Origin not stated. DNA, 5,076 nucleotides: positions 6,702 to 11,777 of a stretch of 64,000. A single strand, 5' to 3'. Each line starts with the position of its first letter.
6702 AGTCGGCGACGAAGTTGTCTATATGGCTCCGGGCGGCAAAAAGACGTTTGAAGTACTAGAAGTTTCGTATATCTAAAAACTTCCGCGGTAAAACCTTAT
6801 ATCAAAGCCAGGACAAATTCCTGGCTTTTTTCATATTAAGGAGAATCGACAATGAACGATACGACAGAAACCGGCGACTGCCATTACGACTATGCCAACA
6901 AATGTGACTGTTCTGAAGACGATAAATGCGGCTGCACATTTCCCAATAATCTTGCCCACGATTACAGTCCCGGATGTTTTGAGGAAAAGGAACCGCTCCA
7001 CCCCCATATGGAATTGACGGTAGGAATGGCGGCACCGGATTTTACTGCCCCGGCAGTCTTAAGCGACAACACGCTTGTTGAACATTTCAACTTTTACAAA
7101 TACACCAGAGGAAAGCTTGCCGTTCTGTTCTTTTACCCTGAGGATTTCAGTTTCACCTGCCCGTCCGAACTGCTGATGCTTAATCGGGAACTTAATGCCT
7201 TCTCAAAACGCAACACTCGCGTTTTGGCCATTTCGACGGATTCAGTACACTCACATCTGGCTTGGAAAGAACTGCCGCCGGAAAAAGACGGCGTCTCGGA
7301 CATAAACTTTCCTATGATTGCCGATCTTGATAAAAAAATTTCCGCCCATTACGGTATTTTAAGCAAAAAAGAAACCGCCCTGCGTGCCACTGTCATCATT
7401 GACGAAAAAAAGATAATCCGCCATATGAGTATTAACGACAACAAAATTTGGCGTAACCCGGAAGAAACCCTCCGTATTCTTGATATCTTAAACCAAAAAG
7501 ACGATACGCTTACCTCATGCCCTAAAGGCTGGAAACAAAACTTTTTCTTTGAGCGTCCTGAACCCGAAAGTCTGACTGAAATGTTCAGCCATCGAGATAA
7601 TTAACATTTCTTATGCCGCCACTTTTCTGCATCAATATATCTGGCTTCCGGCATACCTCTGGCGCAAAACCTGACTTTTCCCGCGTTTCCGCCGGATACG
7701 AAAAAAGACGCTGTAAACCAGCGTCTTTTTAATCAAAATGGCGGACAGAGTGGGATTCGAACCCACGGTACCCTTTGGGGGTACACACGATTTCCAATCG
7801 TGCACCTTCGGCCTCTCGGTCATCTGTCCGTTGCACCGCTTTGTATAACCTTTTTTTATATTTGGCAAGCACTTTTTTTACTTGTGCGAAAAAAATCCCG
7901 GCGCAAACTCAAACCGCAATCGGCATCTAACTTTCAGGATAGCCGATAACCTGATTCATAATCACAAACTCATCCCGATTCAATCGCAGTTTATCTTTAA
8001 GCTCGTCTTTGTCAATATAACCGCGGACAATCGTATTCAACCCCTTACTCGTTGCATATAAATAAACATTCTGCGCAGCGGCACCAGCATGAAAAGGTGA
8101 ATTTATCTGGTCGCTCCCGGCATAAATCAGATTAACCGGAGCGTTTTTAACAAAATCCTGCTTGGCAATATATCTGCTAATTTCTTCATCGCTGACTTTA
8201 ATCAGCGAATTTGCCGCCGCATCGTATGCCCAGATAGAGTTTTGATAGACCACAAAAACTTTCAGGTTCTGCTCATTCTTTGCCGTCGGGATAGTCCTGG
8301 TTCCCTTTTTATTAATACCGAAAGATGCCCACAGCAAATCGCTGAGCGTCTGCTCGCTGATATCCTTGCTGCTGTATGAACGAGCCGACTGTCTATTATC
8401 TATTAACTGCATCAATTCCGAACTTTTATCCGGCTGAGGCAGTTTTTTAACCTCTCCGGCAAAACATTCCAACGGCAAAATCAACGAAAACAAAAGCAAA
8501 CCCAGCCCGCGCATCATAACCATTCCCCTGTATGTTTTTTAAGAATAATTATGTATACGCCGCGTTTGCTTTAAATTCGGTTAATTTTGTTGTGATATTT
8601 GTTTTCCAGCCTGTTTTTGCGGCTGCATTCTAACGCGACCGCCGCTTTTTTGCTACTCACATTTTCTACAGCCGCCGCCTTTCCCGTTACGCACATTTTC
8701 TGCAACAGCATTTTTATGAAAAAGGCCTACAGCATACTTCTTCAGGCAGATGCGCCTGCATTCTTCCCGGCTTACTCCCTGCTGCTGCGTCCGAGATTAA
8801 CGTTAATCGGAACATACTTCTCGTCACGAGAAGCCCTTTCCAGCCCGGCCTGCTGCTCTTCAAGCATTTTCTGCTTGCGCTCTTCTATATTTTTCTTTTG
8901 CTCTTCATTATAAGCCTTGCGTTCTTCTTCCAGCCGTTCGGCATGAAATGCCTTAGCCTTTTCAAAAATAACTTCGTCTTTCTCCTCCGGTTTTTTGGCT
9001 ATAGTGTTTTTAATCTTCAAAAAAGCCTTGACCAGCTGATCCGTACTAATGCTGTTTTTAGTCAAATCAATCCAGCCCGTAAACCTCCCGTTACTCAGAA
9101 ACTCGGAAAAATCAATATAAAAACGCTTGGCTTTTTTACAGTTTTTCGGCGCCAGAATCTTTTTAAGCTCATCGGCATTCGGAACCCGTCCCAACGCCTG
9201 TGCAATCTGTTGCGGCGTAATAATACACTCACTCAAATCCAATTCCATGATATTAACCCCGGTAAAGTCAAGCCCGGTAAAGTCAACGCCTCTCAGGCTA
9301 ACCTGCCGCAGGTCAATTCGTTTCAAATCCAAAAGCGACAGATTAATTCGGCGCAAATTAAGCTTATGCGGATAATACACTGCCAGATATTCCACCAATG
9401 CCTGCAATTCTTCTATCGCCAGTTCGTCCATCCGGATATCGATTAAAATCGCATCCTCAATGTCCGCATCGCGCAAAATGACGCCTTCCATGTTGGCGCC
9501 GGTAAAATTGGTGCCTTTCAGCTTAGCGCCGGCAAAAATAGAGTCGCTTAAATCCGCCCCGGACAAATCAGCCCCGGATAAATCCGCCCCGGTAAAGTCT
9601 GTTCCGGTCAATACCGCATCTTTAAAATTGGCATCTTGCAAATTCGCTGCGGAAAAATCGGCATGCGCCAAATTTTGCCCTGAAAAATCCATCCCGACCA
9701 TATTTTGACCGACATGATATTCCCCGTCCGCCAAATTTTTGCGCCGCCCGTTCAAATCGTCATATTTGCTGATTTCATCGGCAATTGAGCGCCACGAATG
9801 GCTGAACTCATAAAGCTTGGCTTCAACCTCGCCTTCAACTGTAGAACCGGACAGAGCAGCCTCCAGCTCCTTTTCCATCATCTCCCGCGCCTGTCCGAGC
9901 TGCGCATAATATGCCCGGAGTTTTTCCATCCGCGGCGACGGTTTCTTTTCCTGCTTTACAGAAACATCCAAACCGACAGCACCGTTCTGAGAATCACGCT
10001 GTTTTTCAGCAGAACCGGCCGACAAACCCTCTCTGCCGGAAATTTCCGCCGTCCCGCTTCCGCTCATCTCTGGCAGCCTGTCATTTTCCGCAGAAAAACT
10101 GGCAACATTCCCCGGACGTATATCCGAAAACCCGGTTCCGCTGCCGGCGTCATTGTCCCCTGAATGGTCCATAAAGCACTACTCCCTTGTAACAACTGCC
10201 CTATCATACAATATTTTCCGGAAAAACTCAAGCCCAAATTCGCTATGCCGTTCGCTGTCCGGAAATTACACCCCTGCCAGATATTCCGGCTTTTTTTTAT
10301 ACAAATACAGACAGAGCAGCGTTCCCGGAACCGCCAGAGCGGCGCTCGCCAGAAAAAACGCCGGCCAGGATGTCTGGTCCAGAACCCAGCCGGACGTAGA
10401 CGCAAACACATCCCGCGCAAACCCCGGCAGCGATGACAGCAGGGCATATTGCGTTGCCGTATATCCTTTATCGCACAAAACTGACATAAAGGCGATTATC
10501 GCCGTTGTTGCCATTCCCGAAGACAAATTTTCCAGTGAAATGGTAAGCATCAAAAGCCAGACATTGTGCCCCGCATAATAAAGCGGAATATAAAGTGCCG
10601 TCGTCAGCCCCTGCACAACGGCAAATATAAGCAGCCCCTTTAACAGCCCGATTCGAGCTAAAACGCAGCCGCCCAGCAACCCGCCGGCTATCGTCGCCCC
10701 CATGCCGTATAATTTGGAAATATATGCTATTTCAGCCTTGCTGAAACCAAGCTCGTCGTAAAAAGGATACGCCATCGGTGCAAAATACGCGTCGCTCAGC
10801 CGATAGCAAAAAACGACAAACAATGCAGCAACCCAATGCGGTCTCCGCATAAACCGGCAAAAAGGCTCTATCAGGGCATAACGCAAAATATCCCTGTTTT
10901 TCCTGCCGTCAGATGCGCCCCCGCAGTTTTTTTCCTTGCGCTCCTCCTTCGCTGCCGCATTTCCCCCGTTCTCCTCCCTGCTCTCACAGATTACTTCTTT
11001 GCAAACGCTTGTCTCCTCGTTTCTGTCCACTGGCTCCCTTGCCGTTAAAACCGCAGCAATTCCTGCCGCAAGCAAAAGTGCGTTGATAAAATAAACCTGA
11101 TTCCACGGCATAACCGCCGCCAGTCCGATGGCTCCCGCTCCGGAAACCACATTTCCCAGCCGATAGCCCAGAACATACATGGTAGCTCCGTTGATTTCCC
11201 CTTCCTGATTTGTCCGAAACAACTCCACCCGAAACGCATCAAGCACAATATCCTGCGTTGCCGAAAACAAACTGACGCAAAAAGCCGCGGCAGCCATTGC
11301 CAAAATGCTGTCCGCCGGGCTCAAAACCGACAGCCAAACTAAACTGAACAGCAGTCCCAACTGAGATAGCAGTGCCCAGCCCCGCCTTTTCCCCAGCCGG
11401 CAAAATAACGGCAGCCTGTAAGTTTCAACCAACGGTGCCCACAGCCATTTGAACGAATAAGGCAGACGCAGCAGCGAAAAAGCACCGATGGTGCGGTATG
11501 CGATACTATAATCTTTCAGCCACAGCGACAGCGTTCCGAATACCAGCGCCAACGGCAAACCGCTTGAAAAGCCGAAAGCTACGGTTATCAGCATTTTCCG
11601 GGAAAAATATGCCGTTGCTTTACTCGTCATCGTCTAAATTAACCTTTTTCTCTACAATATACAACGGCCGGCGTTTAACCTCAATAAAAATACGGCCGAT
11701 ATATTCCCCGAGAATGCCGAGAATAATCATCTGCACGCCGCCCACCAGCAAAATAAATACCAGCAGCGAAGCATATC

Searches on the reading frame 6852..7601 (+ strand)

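Call 61: search_protein_families(library=pfam, proteins=[window:6852-7601:+], max_evalue=0.0001)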
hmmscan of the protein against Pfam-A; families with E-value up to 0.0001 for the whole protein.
window:6852-7601:+ (250 aa): 2 families
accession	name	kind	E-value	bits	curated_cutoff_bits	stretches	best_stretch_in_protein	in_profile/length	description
PF00578.27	AhpC-TSA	-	5.4e-31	107.6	26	1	57-192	1-124/124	AhpC/TSA family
PF08534.16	Redoxin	-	9.4e-14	51.9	26.6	1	57-198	2-137/148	Redoxin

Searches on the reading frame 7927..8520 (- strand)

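Call 61: search_protein_families(library=pfam, proteins=[window:7927-8520:-], max_evalue=0.0001)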
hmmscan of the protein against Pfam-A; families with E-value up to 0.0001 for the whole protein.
window:7927-8520:- (197 aa): 2 families
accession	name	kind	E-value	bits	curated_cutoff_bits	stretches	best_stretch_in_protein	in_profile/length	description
PF00881.29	Nitroreductase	-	2.8e-19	70.4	23.5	1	40-194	1-167/167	Nitroreductase family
PF14512.11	TM1586_NiRdase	-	9.9e-10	38.8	27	0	106-196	45-134/215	Putative TM nitroreductase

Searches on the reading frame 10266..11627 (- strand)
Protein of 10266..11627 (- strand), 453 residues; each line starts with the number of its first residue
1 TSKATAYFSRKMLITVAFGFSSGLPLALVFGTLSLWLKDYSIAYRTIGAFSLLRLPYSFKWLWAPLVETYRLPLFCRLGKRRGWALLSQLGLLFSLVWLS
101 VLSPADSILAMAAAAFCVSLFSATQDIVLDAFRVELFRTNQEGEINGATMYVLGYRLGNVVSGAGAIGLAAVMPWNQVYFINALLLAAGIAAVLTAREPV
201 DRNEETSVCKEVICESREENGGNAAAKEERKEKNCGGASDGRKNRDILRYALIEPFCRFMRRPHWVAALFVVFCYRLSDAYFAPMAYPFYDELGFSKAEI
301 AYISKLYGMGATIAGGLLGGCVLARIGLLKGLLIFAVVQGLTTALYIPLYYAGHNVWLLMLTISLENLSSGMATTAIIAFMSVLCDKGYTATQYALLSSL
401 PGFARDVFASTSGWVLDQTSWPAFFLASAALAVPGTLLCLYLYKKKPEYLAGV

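Call 12: search_protein_families(library=pfam, proteins=[window:10266-11627:-], max_evalue=0.001)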
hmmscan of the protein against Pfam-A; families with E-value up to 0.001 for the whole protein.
window:10266-11627:- (453 aa): 2 families
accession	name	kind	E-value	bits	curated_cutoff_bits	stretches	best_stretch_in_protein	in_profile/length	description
PF07690.21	MFS_1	-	1.9e-19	70.3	33.4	2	269-447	2-177/347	Major Facilitator Superfamily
PF13000.13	Acatn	-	2.2e-10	40.1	23.7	1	15-110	5-99/546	Acetyl-coenzyme A transporter 1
